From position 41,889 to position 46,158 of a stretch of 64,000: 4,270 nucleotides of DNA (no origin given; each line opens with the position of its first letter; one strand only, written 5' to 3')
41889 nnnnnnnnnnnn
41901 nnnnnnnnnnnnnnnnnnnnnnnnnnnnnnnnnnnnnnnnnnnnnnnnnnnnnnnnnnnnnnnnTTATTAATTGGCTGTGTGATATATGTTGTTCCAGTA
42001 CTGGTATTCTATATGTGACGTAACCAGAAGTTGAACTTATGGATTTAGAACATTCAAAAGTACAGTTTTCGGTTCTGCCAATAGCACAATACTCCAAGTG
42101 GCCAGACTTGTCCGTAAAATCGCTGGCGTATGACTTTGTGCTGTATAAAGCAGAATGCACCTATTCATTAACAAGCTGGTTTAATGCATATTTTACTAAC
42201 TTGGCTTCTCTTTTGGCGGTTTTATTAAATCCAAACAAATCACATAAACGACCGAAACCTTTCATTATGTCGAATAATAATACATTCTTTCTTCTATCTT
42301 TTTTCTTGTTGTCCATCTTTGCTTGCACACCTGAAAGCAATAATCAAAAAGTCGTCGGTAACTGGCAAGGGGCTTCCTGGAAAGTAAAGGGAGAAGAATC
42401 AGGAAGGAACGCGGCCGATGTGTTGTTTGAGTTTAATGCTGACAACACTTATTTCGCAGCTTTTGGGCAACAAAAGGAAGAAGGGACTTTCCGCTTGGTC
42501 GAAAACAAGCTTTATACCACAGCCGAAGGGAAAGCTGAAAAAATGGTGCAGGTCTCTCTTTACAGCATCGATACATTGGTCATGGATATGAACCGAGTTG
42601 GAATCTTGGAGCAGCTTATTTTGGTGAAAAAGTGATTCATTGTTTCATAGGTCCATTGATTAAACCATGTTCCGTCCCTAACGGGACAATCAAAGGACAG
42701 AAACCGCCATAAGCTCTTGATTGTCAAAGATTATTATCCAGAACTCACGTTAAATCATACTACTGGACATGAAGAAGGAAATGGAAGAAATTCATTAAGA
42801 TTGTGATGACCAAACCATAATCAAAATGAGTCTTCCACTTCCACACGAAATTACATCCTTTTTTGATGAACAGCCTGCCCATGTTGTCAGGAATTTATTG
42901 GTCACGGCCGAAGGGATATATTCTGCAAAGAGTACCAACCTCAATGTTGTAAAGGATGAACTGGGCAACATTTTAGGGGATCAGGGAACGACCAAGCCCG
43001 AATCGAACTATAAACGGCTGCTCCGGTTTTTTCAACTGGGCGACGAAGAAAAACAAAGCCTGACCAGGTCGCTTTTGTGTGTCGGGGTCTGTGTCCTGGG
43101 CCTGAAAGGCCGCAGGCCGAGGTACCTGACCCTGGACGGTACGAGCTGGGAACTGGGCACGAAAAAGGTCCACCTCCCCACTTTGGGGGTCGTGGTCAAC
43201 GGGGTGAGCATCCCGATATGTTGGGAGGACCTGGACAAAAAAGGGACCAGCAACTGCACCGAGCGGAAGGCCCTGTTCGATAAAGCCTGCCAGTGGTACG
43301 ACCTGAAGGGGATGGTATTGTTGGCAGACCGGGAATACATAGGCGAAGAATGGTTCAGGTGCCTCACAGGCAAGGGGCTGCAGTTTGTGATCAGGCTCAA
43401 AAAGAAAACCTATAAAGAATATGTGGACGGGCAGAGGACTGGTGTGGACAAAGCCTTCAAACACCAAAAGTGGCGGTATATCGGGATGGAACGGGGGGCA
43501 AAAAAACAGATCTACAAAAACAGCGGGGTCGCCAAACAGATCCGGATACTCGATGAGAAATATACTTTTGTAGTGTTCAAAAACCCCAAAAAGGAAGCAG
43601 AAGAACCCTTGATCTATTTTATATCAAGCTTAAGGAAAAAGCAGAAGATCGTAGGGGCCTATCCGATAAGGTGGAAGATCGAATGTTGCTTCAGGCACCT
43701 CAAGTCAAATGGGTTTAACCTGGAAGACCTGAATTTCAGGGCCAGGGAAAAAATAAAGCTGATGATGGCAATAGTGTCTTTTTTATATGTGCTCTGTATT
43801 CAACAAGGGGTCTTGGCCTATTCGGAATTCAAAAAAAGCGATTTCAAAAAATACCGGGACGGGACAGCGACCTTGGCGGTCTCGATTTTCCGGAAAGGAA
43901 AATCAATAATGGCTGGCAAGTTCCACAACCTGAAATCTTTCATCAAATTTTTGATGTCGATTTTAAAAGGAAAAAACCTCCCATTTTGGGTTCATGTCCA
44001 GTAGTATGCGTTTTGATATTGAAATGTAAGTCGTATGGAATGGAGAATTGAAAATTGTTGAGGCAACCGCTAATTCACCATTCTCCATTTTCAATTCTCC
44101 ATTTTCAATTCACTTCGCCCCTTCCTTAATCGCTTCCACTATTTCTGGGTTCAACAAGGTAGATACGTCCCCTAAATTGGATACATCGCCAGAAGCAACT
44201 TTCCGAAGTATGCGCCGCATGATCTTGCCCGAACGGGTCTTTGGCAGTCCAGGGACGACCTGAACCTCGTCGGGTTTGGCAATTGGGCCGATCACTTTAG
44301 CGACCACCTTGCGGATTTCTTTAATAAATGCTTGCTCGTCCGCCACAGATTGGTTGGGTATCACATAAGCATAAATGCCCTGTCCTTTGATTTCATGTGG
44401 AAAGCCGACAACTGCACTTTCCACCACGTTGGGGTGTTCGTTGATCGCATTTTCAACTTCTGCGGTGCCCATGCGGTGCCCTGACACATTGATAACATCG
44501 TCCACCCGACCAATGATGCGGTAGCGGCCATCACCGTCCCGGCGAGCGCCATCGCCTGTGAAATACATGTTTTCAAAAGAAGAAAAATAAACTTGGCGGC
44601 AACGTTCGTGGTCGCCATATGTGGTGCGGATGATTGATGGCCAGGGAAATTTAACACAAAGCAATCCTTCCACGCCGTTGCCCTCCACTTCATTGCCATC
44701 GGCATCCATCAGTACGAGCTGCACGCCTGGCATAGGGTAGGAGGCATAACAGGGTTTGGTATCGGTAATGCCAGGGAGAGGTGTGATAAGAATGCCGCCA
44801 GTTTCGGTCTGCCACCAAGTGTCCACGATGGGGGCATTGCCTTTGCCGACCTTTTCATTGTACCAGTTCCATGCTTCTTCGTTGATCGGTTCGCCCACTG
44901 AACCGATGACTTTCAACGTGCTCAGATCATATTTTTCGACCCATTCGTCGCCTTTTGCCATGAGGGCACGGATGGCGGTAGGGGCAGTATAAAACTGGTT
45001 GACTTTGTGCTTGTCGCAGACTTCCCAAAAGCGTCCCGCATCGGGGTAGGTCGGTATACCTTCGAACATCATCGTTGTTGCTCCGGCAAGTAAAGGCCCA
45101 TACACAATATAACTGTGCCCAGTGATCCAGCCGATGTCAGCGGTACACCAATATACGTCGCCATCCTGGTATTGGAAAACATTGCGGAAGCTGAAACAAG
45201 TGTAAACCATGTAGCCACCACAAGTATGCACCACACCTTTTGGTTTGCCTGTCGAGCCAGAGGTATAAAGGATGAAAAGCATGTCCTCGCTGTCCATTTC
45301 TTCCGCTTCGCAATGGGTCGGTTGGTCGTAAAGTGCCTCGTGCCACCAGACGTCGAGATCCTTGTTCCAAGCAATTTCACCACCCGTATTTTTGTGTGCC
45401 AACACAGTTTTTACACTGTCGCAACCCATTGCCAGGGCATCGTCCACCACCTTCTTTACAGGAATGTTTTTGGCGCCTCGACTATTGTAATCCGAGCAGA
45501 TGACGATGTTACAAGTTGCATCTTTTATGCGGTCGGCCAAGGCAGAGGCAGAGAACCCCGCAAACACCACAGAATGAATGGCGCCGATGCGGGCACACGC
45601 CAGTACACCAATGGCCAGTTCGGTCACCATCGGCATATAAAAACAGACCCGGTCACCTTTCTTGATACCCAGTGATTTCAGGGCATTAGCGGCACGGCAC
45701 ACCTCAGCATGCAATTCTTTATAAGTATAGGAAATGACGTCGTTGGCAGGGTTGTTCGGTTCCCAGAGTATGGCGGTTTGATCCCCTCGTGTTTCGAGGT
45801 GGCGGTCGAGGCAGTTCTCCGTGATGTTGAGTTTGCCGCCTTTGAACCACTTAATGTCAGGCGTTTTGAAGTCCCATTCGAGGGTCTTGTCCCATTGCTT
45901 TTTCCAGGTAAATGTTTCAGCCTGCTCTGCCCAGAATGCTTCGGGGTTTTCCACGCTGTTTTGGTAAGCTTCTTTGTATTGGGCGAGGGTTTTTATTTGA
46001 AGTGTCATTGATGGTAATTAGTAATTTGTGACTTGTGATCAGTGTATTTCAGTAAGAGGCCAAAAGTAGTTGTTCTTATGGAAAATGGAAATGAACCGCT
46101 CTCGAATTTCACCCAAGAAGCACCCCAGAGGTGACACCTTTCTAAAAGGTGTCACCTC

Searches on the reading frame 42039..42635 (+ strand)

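Call 84: search_protein_families(library=pfam, proteins=[window:42039-42635:+], max_evalue=0.01)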
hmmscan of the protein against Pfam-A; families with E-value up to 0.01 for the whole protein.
window:42039-42635:+ (198 aa): 1 family
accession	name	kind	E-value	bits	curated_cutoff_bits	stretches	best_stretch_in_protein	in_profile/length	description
PF13648.12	Lipocalin_4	-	6.7e-06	27.3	22.4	1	106-181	2-88/89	Lipocalin-like domain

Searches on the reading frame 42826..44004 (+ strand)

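Call 84: search_protein_families(library=pfam, proteins=[window:42826-44004:+], max_evalue=0.01)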
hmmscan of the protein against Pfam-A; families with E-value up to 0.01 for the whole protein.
window:42826-44004:+ (392 aa): 2 families
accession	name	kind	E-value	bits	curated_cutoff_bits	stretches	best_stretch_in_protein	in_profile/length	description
PF01609.27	DDE_Tnp_1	-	8.9e-18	65.2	23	1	154-323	68-200/200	Transposase DDE domain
PF13701.12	DDE_Tnp_1_4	-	0.0057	15.4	34.7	1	157-361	212-409/435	Transposase DDE domain group 1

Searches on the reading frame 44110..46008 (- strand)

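Call 84: search_protein_families(library=pfam, proteins=[window:44110-46008:-], max_evalue=0.01)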
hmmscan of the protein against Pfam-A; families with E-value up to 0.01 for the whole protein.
window:44110-46008:- (632 aa): 3 families
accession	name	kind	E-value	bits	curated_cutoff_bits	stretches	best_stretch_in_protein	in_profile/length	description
PF00501.34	AMP-binding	-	6.4e-88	295.6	29.9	1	68-455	2-377/384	AMP-binding enzyme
PF13193.12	AMP-binding_C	-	3.6e-24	85.9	24.5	1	517-595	1-76/76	AMP-binding enzyme C-terminal domain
PF16177.11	ACAS_N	-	1.1e-22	80.1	27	1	11-66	1-55/55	Acetyl-coenzyme A synthetase N-terminus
